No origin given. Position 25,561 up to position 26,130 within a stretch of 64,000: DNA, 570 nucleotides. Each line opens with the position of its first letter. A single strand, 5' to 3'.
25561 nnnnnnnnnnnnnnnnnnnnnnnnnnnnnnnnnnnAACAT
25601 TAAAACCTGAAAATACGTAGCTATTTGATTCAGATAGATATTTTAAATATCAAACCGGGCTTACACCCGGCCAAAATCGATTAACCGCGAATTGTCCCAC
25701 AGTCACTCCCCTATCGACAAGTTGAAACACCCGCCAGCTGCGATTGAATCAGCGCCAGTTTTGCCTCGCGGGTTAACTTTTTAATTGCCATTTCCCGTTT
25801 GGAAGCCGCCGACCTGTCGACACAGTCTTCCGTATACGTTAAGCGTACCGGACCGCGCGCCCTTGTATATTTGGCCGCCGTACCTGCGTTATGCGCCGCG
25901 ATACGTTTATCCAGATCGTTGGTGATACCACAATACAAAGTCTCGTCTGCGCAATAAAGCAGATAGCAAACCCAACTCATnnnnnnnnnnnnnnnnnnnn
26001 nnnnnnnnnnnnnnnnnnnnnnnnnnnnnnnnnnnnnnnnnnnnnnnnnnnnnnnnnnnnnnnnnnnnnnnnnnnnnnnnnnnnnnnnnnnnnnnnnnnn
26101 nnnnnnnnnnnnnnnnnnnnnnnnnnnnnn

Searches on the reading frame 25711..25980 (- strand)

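Call 7: search_protein_families(library=pfam, proteins=[window:25711-25980:-], max_evalue=0.01)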
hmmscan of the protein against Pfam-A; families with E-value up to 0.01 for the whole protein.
window:25711-25980:- (89 aa): 1 family
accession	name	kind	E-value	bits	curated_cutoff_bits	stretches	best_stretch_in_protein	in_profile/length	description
PF01541.30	GIY-YIG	-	8.3e-18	64.9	22.6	1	3-73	2-75/78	GIY-YIG catalytic domain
